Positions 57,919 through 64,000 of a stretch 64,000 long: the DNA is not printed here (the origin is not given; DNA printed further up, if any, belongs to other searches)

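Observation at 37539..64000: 26-kb array of five consecutive T9SS cargo genes, four of them giant (2661/2144/1647/>1961 aa), built from shuffled Ig-like, cadherin-like, Fn3, cohesin-like and CBM9-like modules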

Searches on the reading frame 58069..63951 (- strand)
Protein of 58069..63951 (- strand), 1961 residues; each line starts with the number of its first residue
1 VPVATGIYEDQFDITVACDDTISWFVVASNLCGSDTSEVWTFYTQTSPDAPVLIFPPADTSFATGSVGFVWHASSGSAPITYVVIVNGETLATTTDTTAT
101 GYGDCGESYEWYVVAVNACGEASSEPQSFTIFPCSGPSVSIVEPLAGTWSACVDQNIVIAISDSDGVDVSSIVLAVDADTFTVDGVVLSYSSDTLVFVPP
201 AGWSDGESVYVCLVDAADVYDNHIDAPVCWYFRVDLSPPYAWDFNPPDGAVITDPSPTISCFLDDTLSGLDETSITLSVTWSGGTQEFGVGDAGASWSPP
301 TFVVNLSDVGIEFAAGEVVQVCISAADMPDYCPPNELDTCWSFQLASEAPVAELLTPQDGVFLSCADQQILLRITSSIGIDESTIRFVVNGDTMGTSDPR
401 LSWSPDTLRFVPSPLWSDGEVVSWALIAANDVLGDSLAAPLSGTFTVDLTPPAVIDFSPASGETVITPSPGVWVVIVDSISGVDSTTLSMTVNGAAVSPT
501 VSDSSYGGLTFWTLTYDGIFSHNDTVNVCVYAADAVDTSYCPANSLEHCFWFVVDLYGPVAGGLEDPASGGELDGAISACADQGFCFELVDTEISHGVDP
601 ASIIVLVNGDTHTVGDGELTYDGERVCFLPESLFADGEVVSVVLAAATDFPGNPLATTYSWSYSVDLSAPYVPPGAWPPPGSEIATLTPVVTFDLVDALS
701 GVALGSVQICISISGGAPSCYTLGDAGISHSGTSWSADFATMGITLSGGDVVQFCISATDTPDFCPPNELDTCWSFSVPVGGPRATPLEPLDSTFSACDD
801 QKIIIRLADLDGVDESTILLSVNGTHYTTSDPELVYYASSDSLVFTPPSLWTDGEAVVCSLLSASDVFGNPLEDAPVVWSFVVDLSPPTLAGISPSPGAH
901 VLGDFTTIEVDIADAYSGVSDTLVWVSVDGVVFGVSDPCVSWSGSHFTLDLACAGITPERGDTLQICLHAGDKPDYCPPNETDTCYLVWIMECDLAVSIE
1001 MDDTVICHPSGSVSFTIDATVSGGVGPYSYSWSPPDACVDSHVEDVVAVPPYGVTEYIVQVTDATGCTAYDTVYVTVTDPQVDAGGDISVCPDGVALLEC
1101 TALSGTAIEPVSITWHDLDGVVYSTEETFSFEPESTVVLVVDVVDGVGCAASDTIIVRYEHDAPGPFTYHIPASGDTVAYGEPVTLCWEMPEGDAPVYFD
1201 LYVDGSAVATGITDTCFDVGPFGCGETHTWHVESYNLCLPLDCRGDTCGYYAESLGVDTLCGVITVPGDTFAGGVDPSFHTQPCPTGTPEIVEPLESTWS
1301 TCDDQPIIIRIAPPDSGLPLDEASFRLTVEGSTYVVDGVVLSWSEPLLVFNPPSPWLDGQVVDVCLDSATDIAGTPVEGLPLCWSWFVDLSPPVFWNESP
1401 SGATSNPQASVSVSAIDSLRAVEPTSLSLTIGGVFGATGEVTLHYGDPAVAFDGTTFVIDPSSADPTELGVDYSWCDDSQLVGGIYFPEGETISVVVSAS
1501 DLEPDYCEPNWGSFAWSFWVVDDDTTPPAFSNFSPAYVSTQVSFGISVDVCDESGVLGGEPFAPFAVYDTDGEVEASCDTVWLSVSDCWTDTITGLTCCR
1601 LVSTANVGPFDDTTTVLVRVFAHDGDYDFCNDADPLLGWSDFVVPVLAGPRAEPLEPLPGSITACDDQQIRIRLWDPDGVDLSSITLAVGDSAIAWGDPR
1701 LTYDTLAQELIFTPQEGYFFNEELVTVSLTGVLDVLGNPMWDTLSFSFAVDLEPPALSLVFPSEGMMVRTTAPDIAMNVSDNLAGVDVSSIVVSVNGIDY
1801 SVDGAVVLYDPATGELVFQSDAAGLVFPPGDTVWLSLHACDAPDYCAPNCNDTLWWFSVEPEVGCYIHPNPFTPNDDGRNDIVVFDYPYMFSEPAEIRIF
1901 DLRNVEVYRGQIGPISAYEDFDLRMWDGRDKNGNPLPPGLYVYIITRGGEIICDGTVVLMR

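Call 4: search_protein_families(library=pfam, proteins=[window:58069-63951:-], max_evalue=0.01)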
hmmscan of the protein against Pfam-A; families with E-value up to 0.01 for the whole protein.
window:58069-63951:- (1961 aa): 6 families
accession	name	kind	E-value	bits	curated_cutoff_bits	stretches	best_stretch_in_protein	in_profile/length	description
PF13205.12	Big_5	-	2.1e-12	48.1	23.6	0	602-664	42-104/105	Bacterial Ig-like domain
PF13585.12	CHU_C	-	1.7e-08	34.9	27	1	1868-1947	3-72/86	CHU_C Type IX secretion signal domain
PF13573.12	SprB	-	3.6e-06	26.9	28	1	1016-1036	16-36/37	SprB repeat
PF13860.13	FlgD_ig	-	0.00038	20.8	27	0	1895-1942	25-70/79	FlgD Ig-like domain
PF08329.16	ChitinaseA_N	-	0.0033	17.5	21.2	0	1046-1079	76-109/133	Chitinase A, N-terminal domain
PF09134.16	Invasin_D3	-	0.0086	17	33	0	462-500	52-92/98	Invasin, domain 3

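Call 7: search_protein_families(library=ncbifam, proteins=[window:58069-63951:-], max_evalue=0.01)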
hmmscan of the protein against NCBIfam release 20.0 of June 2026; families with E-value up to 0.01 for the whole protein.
window:58069-63951:- (1961 aa): 1 family
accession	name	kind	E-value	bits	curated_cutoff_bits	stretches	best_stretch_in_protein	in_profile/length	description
TIGR04131.1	Bac_Flav_CTERM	domain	0.0016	18.5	35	1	1869-1961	4-85/85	T9SS type B sorting domain-containing protein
